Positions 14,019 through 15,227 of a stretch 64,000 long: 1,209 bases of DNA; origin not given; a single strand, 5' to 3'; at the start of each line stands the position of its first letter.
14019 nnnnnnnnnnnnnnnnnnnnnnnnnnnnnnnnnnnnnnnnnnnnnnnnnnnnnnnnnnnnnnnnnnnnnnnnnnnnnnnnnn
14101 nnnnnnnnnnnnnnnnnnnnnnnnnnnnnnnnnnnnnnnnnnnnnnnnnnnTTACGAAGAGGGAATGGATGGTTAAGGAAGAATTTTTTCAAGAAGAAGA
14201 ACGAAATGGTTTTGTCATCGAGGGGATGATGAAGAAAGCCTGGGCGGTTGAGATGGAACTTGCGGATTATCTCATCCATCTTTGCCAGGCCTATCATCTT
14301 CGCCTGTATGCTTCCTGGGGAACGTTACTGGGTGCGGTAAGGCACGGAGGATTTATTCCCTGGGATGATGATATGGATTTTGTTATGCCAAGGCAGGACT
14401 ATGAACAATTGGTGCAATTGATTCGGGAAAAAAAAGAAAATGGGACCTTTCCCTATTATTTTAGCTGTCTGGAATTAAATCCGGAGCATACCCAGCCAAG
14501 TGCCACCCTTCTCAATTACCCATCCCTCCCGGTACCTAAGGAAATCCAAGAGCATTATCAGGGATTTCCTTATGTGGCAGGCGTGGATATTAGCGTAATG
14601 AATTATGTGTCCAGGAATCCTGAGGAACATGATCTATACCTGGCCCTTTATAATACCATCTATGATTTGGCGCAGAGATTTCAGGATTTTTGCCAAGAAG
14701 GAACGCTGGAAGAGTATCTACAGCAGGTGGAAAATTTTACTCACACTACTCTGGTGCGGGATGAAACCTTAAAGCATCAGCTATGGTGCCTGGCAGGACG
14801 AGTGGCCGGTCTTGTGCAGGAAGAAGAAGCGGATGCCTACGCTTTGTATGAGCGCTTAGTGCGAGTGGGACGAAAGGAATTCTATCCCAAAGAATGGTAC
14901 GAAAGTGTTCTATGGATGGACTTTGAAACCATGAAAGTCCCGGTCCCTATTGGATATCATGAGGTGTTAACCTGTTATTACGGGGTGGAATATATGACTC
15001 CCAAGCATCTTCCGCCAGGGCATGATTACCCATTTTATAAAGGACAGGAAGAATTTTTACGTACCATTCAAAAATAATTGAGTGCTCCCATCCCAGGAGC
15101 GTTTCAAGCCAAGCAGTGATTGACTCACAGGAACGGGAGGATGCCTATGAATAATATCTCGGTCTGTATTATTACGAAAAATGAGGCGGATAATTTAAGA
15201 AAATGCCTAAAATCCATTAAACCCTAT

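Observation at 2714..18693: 16-gene glycan/phospho-sugar operon with no export, polymerase or priming gene: candidate cytoplasmic protein (flagellin?) glycosylation system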

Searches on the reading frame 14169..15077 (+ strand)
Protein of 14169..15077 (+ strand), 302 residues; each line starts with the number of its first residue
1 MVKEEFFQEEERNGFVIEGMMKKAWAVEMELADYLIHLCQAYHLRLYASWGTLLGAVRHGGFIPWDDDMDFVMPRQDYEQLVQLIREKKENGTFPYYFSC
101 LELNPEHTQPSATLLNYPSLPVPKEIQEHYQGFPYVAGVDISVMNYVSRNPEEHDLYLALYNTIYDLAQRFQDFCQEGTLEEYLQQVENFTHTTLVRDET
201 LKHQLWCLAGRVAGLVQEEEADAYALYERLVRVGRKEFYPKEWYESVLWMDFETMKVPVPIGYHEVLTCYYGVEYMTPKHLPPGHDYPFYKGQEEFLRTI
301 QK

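Call 6: search_protein_families(library=pfam, proteins=[window:14169-15077:+], max_evalue=0.01)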
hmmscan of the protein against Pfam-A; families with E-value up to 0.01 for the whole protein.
window:14169-15077:+ (302 aa): 1 family
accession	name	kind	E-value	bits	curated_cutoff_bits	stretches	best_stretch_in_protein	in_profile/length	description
PF04991.19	LicD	-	2.9e-32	113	22.6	1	39-272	1-227/227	LicD family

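Call 44: search_protein_families(library=ncbifam, proteins=[window:14169-15077:+], max_evalue=1e-8)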
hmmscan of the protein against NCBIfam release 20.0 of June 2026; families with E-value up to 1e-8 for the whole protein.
window:14169-15077:+ (302 aa): 1 family
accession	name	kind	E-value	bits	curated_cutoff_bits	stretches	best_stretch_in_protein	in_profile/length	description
NF045866.1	GGPL_Ptran_Mf1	equivalog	8.5e-17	62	225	1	29-84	6-61/240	diacylglycerol cholinephosphotransferase Mf1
